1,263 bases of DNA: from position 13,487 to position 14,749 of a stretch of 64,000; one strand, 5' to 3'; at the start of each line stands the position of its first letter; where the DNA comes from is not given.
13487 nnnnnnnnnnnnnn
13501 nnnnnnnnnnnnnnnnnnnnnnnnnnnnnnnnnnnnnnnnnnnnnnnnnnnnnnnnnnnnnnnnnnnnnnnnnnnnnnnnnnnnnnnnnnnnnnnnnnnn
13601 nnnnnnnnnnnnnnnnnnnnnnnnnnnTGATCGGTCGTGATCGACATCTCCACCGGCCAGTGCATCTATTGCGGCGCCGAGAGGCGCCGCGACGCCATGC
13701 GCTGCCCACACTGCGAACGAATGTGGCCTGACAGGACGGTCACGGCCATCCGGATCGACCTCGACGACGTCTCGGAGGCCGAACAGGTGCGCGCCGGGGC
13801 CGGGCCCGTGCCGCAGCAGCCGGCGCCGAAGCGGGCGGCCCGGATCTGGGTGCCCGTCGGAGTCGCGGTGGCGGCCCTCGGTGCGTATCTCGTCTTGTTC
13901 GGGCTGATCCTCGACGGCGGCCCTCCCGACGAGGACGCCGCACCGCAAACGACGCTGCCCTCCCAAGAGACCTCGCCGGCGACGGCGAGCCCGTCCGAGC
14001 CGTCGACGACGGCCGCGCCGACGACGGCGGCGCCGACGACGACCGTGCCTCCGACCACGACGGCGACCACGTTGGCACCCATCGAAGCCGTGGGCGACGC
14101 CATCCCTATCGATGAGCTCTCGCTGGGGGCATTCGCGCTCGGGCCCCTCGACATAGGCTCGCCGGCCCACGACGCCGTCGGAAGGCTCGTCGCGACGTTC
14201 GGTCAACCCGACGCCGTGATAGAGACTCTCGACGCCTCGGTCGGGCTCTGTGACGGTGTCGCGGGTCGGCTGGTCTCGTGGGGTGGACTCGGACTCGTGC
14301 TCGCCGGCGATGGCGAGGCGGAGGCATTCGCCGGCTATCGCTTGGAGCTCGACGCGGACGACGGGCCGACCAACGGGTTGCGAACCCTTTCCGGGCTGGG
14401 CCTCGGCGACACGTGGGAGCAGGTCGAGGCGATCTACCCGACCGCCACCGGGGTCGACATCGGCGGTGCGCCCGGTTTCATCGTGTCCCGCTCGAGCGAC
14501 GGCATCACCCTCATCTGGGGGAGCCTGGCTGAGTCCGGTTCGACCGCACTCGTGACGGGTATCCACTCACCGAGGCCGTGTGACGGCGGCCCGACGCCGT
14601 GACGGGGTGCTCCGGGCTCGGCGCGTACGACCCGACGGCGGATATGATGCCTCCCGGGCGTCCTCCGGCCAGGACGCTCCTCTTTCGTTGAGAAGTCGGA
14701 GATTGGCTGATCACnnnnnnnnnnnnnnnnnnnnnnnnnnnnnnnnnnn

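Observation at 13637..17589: LCP-fusion gene flanked on both sides by paralogous Thr-linker membrane proteins sharing an unassigned C-terminal domain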

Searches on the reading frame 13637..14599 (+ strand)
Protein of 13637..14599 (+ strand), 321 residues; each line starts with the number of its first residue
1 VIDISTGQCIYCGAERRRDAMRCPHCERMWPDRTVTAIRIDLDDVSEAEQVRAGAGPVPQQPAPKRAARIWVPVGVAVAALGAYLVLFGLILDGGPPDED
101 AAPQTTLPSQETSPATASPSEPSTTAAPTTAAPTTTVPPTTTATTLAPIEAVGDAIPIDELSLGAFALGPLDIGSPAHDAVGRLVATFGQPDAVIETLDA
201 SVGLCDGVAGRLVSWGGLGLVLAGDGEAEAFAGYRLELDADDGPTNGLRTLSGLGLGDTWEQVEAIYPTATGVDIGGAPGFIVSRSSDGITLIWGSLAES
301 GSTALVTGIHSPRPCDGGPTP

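Call 4: search_protein_families(library=pfam, proteins=[window:13637-14599:+], max_evalue=1)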
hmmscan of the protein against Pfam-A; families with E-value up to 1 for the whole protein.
window:13637-14599:+ (321 aa): 2 families
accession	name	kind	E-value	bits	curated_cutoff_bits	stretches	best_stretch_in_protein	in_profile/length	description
PF13240.11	Zn_Ribbon_1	-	0.049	13.9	25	1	9-26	2-19/23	zinc-ribbon domain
PF01623.22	Carla_C4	-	0.067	13.6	20.9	1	4-36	37-68/91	Carlavirus putative nucleic acid binding protein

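Call 5: search_protein_families(library=ncbifam, proteins=[window:13637-14599:+], max_evalue=1)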
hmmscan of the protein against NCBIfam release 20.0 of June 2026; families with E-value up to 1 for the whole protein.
window:13637-14599:+ (321 aa): 3 families
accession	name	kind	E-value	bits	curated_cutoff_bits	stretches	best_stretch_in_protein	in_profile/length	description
NF040486.1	SrfA_fam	subfamily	0.066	12.6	150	1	46-149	204-303/438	SrfA family protein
NF033761.1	gliding_GltJ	equivalog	0.071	12.2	450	1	59-149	359-453/671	adventurous gliding motility protein GltJ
NF011520.0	PRK14959.1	equivalog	0.93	7.9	798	0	96-152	398-456/624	DNA polymerase III subunits gamma and tau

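Call 53: list_cluster_members(proteins=[window:13637-14599:+, window:16708-17586:+, window:14715-16607:+, P0003, P0011, P0161])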
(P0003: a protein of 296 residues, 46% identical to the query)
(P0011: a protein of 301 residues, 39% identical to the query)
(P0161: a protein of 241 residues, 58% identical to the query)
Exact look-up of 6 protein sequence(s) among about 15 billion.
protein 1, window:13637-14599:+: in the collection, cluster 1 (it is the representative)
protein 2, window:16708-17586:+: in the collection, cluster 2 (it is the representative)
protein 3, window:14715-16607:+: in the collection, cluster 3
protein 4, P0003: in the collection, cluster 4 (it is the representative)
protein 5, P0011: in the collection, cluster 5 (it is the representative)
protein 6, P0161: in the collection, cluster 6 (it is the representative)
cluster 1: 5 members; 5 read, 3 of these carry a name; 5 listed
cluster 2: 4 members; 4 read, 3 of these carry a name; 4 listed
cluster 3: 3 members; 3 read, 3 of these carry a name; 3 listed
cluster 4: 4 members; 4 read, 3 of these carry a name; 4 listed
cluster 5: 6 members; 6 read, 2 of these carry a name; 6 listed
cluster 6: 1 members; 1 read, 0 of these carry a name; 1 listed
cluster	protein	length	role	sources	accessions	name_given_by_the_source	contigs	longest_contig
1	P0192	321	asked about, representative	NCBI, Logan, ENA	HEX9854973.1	MAG TPA: hypothetical protein VGC47_06640 [Acidimicrobiia bacterium]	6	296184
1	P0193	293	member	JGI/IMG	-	hypothetical protein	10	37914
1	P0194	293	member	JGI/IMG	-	hypothetical protein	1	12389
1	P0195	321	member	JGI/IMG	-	-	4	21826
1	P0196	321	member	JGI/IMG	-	-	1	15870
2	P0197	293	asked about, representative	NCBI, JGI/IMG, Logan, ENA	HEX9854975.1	MAG TPA: hypothetical protein VGC47_06650 [Acidimicrobiia bacterium] | hypothetical protein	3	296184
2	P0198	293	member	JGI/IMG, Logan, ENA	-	hypothetical protein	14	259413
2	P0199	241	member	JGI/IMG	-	hypothetical protein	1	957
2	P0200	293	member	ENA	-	-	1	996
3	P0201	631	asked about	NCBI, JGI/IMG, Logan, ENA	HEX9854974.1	MAG TPA: LCP family protein [Acidimicrobiia bacterium]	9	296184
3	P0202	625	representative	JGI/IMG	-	LCP family protein required for cell wall assembly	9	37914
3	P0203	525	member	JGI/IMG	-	LCP family protein required for cell wall assembly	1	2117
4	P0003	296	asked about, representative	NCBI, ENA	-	-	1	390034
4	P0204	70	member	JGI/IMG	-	hypothetical protein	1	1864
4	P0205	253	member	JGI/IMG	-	hypothetical protein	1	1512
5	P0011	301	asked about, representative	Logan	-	-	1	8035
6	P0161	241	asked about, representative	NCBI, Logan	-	-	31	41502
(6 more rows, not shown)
